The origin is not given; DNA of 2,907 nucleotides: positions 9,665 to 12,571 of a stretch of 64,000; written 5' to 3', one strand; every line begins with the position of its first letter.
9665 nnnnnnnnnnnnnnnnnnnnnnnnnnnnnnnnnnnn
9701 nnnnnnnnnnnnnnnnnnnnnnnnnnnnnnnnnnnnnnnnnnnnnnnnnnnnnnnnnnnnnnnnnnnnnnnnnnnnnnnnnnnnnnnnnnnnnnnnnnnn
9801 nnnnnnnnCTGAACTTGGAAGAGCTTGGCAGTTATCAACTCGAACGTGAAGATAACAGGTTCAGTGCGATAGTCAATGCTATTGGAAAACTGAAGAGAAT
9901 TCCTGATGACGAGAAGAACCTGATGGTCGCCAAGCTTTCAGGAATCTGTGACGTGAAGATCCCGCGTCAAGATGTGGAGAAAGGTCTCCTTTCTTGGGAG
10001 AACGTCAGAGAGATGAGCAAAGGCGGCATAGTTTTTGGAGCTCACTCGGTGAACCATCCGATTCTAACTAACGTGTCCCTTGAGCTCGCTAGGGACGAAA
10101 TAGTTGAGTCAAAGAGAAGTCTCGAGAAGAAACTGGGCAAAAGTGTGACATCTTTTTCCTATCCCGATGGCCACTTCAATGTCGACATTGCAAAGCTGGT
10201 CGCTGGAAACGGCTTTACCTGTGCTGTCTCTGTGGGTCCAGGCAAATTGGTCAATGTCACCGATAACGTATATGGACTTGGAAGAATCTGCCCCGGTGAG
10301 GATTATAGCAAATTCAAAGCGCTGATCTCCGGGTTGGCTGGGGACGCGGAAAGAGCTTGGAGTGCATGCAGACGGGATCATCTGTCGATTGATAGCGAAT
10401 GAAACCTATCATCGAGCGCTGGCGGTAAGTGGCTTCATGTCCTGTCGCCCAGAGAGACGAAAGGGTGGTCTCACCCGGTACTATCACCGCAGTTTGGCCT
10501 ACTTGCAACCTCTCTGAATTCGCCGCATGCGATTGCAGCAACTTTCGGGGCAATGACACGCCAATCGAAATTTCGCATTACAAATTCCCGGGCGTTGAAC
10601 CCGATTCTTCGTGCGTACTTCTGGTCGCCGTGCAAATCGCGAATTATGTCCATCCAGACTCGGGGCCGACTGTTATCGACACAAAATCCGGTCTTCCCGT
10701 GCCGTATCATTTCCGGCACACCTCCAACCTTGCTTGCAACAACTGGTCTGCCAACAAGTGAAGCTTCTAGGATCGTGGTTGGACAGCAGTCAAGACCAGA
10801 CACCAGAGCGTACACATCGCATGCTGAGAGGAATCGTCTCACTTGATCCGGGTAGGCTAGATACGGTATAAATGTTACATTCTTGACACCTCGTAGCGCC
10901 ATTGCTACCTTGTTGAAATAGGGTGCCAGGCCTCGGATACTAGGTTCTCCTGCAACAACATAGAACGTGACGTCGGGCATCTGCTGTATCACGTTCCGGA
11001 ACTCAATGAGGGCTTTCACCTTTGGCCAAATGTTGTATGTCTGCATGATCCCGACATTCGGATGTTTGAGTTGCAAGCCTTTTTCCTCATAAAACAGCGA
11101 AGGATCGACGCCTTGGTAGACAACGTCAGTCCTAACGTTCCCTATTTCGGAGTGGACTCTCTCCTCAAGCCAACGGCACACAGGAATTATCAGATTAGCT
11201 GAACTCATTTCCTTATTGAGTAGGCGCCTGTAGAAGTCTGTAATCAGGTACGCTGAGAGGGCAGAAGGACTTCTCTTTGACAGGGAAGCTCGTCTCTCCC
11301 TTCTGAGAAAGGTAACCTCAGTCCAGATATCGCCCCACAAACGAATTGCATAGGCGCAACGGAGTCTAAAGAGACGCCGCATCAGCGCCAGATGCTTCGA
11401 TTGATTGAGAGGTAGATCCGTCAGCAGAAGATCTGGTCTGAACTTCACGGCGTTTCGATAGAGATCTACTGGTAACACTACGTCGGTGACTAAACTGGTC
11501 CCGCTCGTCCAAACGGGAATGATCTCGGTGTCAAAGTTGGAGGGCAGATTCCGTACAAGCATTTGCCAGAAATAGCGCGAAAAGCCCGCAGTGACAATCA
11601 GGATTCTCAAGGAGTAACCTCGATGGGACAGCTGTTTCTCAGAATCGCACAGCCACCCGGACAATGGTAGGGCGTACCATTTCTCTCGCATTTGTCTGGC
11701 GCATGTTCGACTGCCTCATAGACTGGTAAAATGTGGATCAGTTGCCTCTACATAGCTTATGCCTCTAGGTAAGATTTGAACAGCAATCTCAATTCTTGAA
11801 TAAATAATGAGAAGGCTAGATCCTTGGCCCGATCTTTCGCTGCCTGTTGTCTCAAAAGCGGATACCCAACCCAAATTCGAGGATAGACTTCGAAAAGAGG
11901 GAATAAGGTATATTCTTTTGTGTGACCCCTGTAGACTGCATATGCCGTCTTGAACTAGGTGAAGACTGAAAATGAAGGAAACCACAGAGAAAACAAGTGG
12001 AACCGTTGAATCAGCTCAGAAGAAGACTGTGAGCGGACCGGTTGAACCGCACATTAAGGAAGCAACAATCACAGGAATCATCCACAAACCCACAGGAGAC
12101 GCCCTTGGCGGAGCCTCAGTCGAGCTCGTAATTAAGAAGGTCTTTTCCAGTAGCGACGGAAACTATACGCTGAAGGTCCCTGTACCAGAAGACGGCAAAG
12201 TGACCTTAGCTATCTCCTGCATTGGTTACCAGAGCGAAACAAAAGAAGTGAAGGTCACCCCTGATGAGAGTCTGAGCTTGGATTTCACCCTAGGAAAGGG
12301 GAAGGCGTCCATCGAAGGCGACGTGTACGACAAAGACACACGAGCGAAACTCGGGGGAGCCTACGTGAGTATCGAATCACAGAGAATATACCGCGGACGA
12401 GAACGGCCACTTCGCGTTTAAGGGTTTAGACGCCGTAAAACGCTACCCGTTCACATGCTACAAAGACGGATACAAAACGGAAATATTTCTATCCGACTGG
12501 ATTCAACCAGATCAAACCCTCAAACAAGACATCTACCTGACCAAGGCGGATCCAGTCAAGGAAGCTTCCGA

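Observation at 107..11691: Carrier-protein-dependent modification cluster (A-T-TE plus Sfp PPTase) inside an archaeal glycosylation locus with two radical SAM enzymes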

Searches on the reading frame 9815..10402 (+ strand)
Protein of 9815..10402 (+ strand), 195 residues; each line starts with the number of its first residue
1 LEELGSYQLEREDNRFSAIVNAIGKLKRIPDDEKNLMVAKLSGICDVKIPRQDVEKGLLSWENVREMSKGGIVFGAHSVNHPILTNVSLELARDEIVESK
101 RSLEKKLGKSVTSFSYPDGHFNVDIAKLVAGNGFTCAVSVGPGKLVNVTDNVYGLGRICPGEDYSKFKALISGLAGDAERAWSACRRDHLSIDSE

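Call 3: search_protein_families(library=pfam, proteins=[window:9815-10402:+], max_evalue=0.01)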
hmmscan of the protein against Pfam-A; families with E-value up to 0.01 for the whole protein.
window:9815-10402:+ (195 aa): 1 family
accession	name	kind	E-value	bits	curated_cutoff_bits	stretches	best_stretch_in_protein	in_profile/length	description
PF01522.26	Polysacc_deac_1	-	2.3e-14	53.9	23.1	1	61-136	48-123/124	Polysaccharide deacetylase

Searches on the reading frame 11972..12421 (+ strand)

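Call 49: search_protein_families(library=pfam, proteins=[window:11972-12421:+], max_evalue=0.1)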
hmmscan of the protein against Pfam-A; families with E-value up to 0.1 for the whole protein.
window:11972-12421:+ (149 aa): 3 families
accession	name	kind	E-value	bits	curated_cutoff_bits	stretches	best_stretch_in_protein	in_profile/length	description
PF13620.12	CarboxypepD_reg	-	2.2e-15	57.2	32.3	1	32-107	1-81/82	Carboxypeptidase regulatory-like domain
PF13715.12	CarbopepD_reg_2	-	6.9e-13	48.9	32.2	1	34-108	2-77/88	CarboxypepD_reg-like domain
PF08308.17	PEGA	-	0.064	13.6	20.8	0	73-109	33-69/71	PEGA domain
